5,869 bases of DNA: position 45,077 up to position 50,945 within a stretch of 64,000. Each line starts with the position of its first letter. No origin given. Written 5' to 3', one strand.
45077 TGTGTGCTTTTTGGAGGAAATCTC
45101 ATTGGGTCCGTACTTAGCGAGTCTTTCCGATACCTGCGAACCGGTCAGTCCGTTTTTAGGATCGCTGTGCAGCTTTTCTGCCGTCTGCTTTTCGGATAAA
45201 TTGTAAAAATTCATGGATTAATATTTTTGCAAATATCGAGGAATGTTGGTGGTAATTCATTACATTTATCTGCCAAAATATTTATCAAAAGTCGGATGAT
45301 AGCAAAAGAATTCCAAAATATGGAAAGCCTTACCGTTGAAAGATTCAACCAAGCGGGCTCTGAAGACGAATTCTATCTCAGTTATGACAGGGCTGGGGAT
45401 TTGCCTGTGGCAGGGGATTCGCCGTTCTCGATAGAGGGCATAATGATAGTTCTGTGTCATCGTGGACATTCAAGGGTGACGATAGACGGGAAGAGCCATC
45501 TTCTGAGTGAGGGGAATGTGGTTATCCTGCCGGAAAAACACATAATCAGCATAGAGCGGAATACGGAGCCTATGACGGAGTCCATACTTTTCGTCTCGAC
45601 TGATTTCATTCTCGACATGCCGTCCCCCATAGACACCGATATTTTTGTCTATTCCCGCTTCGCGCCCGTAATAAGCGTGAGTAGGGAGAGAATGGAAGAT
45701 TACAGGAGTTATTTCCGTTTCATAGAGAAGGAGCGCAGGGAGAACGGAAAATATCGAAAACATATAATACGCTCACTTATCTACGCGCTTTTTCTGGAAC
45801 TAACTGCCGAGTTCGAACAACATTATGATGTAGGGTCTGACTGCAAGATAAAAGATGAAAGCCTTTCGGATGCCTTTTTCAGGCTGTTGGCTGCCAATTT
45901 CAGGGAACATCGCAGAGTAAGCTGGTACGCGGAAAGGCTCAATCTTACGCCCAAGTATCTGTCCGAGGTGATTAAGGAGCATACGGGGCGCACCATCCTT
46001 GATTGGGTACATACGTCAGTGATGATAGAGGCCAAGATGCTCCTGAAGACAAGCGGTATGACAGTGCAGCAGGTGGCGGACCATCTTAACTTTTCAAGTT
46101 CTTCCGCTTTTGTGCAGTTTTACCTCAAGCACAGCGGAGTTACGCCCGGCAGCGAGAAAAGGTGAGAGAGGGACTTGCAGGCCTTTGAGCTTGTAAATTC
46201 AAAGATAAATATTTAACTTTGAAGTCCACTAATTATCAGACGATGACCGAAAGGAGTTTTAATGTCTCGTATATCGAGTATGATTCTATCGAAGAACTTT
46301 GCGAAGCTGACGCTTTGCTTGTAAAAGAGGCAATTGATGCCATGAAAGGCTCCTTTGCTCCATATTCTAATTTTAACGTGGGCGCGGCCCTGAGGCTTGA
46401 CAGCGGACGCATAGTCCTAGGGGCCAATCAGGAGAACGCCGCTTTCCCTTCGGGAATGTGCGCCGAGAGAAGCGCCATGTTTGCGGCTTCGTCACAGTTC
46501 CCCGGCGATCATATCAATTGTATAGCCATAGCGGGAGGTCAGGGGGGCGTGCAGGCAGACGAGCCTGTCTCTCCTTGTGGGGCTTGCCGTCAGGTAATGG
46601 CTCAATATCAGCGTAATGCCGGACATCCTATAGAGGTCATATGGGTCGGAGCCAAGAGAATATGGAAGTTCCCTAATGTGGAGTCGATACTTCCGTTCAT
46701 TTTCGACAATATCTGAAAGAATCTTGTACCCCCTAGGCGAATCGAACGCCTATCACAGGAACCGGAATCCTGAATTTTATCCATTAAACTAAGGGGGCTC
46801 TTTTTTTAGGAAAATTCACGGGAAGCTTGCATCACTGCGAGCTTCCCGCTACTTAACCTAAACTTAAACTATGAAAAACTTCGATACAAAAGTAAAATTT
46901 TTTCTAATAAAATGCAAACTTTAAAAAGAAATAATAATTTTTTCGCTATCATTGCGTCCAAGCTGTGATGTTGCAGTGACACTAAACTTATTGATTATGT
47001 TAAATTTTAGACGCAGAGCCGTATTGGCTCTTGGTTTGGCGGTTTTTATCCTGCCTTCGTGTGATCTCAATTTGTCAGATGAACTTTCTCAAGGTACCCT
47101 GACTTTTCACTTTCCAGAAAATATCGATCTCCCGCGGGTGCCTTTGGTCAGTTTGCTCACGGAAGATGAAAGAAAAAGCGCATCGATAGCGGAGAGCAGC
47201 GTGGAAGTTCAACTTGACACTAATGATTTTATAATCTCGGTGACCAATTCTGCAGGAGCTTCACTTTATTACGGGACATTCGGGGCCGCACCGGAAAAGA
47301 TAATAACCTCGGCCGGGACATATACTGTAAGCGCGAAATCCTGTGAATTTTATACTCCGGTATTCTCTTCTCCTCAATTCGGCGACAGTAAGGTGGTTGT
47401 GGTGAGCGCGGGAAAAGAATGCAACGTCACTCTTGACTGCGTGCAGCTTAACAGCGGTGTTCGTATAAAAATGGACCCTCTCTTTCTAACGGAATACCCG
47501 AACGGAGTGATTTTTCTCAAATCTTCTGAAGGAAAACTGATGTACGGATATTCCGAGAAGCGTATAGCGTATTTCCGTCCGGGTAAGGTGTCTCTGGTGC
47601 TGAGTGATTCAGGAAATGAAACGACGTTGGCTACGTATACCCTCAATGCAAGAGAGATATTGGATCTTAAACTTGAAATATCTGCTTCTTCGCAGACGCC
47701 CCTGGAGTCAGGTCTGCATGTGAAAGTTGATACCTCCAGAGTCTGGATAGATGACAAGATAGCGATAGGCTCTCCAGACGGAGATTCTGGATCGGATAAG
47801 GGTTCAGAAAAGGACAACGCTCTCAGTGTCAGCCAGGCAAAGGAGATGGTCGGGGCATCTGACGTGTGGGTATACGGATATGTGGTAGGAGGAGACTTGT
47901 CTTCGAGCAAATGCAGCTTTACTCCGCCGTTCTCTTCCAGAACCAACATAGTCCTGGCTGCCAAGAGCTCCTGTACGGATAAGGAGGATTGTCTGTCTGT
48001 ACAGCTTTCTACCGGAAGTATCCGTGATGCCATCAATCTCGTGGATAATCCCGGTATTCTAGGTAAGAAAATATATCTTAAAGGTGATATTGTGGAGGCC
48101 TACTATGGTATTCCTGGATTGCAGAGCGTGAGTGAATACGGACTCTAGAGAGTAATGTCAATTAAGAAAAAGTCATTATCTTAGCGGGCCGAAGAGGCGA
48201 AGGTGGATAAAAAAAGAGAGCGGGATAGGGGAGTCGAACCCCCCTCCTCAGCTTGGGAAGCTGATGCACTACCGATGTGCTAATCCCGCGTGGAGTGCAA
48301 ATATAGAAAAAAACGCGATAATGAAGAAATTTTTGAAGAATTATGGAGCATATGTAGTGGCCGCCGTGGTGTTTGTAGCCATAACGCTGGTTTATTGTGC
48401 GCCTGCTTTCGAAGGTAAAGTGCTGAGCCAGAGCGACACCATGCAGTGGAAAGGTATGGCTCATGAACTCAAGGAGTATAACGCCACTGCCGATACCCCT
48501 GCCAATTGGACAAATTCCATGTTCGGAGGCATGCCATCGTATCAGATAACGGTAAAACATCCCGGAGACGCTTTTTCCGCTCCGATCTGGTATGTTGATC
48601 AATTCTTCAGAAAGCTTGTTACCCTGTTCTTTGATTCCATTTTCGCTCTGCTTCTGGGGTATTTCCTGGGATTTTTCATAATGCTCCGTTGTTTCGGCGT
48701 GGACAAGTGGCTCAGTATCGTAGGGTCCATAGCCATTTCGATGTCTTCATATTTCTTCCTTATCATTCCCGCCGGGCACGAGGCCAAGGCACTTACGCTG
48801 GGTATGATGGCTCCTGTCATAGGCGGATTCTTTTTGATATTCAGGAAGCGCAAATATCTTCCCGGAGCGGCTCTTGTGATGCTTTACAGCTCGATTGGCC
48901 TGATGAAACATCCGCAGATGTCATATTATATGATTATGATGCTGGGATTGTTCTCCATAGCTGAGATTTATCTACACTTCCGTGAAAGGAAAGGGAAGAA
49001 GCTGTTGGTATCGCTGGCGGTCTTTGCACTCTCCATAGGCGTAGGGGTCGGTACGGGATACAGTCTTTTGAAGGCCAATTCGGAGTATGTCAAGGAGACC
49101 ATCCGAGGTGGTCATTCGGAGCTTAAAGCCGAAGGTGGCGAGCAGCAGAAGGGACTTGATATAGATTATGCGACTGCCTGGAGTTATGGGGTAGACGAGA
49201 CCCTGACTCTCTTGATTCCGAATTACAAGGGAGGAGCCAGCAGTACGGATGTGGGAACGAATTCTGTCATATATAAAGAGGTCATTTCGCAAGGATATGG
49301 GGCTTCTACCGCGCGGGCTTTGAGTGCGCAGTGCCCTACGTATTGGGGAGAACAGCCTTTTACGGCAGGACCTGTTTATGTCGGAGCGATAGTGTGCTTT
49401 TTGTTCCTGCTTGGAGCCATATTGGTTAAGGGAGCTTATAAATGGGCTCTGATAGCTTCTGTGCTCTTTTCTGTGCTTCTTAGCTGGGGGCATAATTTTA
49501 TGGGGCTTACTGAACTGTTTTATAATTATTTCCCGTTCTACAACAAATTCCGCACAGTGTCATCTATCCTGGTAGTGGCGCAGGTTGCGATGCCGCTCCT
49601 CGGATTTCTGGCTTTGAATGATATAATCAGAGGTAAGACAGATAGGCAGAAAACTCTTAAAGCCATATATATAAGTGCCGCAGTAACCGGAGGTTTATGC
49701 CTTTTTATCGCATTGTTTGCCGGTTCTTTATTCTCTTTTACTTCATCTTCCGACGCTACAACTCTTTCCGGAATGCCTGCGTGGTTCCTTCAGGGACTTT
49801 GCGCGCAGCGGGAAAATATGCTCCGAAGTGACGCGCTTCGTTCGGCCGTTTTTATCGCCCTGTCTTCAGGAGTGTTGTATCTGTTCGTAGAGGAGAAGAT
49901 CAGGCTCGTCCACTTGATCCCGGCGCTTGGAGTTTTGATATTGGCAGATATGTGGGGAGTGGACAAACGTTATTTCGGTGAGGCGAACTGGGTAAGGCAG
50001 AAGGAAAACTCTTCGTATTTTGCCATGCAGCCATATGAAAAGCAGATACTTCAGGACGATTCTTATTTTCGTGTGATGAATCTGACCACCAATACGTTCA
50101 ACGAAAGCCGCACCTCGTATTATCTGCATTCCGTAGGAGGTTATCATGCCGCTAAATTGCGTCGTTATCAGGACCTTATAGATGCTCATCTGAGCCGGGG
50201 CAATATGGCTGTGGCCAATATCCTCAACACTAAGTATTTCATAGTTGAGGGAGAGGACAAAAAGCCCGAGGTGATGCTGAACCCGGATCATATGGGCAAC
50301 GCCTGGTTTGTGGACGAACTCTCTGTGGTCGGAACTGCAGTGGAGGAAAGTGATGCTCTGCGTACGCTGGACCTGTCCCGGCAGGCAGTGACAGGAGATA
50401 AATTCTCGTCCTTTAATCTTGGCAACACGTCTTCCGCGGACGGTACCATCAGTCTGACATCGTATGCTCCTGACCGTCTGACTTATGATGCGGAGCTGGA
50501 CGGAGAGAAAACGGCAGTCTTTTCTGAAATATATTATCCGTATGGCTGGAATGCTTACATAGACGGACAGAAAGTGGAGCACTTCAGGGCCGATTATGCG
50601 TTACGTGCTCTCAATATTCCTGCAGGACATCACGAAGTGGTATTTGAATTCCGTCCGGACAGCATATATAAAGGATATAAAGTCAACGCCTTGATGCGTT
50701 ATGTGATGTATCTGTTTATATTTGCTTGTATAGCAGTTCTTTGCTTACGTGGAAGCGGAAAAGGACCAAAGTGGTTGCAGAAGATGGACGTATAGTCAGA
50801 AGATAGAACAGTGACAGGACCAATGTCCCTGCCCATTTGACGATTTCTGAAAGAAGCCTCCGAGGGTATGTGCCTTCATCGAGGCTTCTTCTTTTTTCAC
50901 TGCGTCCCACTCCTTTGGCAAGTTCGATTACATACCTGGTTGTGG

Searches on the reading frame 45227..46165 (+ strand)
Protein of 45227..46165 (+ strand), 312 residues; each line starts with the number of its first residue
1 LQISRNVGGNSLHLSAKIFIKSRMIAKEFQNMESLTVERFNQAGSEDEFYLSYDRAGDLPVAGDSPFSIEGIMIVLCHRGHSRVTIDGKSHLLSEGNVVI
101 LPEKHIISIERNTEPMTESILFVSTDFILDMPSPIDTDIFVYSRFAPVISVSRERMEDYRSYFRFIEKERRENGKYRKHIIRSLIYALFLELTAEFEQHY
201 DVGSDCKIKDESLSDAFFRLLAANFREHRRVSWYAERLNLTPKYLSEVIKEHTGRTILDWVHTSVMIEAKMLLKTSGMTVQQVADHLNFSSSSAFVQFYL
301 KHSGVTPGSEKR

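Call 83: search_protein_families(library=pfam, proteins=[window:45227-46165:+], max_evalue=0.00001)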
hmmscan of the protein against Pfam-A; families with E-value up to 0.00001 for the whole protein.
window:45227-46165:+ (312 aa): 1 family
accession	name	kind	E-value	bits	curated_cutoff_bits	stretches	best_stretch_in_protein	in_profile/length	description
PF12833.13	HTH_18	-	7.7e-17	61.8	33.6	1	234-309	1-76/80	Helix-turn-helix domain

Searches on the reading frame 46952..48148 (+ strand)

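Call 83: search_protein_families(library=pfam, proteins=[window:46952-48148:+], max_evalue=0.00001)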
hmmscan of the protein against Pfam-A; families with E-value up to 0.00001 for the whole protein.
window:46952-48148:+ (398 aa): 2 families
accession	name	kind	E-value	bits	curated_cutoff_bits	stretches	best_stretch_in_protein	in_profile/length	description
PF19886.4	DUF6359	-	1.5e-30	105.6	23.2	1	291-397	1-108/110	Domain of unknown function (DUF6359)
PF14900.11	DUF4493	-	3.3e-18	66.8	27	1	77-263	15-215/226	Domain of unknown function (DUF4493)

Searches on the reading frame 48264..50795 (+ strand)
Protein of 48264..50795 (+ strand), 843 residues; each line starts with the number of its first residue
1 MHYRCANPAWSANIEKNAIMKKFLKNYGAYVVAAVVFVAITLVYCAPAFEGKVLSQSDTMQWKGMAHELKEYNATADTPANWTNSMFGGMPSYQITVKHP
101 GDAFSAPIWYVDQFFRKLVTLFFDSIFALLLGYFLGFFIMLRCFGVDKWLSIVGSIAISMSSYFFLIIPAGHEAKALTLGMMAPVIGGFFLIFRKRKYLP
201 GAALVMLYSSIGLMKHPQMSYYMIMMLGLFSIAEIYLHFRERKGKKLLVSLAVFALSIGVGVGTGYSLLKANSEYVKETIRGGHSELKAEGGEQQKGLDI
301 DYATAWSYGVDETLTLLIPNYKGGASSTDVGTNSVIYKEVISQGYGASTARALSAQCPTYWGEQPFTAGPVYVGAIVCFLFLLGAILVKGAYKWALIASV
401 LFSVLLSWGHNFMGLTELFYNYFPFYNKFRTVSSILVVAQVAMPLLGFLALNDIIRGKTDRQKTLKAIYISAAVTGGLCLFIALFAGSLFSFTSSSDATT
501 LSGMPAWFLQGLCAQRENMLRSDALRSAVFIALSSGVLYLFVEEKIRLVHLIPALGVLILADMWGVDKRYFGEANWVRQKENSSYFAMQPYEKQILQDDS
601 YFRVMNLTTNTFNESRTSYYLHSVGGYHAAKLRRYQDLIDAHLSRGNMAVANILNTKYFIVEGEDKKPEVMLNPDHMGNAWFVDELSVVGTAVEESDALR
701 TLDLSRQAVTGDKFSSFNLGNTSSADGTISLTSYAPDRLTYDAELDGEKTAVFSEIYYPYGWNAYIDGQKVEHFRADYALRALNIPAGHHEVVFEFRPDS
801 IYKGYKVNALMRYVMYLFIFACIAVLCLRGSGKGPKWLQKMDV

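Call 83: search_protein_families(library=pfam, proteins=[window:48264-50795:+], max_evalue=0.00001)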
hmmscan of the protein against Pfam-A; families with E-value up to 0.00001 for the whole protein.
window:48264-50795:+ (843 aa): 1 family
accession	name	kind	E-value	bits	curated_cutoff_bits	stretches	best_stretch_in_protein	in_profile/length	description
PF09586.16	YfhO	-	2.4e-07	30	28.5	1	729-804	756-831/835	Bacterial membrane protein YfhO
